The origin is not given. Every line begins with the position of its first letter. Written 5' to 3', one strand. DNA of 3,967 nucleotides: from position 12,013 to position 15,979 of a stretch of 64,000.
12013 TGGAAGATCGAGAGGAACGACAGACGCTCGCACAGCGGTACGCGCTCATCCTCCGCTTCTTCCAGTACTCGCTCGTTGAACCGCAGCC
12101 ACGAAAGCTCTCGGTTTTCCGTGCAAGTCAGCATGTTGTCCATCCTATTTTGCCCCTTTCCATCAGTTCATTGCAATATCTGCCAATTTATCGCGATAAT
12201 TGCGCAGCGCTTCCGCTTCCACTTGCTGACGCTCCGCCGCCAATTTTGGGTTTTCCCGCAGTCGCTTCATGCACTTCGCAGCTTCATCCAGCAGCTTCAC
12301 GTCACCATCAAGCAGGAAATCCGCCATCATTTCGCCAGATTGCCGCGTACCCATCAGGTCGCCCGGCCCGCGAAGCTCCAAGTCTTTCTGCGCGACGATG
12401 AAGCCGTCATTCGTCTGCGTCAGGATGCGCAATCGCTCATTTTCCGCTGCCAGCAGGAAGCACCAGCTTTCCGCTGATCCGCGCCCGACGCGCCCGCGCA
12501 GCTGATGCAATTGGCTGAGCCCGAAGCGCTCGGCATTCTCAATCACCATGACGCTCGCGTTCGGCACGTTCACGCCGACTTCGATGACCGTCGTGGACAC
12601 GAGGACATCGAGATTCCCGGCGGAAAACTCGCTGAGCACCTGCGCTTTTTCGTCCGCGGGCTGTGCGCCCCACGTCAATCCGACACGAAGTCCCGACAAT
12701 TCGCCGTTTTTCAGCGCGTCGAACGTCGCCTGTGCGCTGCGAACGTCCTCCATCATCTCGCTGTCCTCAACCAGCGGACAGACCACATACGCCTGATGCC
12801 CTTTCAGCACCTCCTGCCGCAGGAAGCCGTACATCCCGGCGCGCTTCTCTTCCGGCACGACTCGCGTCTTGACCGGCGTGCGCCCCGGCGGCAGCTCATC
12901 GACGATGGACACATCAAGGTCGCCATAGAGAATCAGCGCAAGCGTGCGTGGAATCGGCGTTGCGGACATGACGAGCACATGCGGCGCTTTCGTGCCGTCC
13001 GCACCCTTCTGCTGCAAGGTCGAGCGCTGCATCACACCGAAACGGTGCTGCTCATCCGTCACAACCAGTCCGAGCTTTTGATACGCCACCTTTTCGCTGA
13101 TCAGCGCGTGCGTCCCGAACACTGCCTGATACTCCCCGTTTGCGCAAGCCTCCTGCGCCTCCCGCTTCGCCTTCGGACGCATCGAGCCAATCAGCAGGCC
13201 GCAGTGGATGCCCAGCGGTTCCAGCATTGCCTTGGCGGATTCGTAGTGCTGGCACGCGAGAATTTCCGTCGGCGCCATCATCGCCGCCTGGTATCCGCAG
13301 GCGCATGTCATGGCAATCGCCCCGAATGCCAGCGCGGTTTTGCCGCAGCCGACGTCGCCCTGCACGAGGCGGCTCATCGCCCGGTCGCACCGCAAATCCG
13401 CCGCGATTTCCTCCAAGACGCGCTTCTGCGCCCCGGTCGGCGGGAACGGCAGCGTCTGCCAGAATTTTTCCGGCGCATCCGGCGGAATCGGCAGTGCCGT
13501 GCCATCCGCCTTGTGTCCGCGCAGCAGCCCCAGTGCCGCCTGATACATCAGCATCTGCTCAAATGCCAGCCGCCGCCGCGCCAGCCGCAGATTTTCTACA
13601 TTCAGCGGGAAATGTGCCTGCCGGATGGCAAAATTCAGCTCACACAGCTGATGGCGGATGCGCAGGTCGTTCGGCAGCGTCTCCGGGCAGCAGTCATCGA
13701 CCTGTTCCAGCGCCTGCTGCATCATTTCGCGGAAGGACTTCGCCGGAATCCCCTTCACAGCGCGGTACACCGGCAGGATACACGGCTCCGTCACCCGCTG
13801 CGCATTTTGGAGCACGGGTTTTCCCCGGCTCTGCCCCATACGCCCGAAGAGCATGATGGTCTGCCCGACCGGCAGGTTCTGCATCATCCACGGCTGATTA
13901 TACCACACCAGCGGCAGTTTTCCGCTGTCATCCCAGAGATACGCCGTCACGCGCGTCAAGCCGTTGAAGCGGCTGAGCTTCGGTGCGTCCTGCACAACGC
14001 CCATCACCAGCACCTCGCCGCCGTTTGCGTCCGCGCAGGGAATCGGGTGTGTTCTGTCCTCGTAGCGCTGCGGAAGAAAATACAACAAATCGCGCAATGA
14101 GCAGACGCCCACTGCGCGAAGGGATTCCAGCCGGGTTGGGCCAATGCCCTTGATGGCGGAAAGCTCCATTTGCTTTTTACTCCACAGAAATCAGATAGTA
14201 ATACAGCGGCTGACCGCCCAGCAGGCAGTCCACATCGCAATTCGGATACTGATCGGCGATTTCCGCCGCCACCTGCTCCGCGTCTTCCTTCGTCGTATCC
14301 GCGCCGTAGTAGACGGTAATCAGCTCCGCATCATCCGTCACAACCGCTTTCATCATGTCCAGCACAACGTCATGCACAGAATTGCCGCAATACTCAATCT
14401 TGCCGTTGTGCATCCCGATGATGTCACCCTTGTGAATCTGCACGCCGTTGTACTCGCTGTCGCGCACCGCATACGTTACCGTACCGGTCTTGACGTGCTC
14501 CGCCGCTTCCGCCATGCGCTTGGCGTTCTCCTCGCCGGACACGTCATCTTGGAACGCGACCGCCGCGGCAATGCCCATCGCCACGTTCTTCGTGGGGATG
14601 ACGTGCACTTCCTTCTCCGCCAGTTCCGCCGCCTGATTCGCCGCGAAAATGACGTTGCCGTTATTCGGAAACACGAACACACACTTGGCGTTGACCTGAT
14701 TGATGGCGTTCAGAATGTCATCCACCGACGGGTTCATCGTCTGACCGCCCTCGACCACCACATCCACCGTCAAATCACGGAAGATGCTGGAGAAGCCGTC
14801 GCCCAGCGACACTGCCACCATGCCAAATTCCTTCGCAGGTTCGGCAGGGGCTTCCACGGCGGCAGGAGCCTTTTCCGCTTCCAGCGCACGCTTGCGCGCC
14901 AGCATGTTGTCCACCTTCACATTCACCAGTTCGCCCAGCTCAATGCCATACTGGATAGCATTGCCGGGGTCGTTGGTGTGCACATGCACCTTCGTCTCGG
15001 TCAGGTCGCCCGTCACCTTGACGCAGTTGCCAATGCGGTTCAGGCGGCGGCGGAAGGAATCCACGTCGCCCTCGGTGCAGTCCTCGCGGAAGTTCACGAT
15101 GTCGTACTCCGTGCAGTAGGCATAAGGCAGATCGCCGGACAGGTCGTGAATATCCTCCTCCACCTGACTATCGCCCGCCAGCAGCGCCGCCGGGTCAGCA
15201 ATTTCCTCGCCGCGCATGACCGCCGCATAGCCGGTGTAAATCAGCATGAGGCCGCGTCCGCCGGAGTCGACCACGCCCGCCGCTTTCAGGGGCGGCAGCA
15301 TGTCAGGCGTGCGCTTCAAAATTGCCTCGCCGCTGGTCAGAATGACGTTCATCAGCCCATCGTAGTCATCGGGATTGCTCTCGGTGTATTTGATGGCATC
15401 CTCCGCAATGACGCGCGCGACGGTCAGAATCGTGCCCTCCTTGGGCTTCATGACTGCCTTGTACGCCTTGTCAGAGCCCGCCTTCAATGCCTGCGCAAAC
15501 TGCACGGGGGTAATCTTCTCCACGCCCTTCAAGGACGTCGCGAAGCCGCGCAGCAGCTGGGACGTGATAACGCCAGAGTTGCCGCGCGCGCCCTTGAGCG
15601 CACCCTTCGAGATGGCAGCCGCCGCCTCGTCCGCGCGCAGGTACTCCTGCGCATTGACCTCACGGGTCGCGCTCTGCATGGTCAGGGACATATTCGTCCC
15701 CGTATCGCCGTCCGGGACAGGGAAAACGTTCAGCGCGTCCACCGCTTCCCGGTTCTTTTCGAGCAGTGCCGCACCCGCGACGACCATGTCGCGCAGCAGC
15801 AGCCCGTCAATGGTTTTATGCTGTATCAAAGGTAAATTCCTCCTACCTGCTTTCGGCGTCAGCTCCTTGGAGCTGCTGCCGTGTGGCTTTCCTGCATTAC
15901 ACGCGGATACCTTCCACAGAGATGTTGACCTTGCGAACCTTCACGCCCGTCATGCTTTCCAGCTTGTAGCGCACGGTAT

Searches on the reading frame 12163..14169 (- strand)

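Call 57: search_protein_families(library=pfam, proteins=[window:12163-14169:-], max_evalue=0.00001)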
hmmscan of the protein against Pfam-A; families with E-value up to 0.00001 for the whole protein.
window:12163-14169:- (668 aa): 5 families
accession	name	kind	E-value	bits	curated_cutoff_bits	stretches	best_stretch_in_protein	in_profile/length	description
PF00270.35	DEAD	-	3.3e-21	76.2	26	1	248-410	4-164/167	DEAD/DEAH box helicase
PF00271.37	Helicase_C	-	1.2e-18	67.8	23.5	1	453-563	9-108/110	Helicase conserved C-terminal domain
PF17191.10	RecG_wedge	-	2.9e-17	63.2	23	1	6-157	5-162/162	RecG wedge domain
PF19833.4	RecG_dom3_C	-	1.2e-08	35.3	26.8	1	586-660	1-78/87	ATP-dependent DNA helicase RecG, domain 3, C-terminal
PF04851.21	ResIII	-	5.4e-08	33.3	22.5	1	247-405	7-162/164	Type III restriction enzyme, res subunit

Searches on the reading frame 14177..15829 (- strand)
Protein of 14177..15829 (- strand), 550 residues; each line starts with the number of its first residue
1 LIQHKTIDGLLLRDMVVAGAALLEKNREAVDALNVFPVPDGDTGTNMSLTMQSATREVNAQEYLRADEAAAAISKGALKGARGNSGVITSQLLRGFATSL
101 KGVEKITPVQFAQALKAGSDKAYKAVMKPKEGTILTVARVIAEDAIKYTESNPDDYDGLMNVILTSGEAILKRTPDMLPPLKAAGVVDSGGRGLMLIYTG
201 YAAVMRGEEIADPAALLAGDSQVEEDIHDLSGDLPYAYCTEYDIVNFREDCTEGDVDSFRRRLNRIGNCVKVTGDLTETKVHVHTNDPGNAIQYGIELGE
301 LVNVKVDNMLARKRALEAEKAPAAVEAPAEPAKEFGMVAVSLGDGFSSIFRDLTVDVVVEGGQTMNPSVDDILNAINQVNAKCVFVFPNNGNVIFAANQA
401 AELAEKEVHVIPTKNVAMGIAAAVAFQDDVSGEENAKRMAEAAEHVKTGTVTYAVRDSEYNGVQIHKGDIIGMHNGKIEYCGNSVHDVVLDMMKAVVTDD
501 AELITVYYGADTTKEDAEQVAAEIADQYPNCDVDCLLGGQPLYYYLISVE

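Call 57: search_protein_families(library=pfam, proteins=[window:14177-15829:-], max_evalue=0.00001)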
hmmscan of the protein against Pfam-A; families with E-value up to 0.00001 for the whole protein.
window:14177-15829:- (550 aa): 3 families
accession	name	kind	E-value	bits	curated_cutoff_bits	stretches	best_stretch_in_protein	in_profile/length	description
PF13684.11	FakA-like_C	-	5.3e-83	278.1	23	1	336-550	1-216/216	Fatty acid kinase subunit A-like, C-terminal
PF02734.22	Dak2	-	9.2e-39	133.6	27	1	37-202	1-173/174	DAK2 domain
PF21645.3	FakA-like_M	-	6.6e-22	77.6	24.9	1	236-311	2-75/80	Fatty acid kinase subunit A-like, middle domain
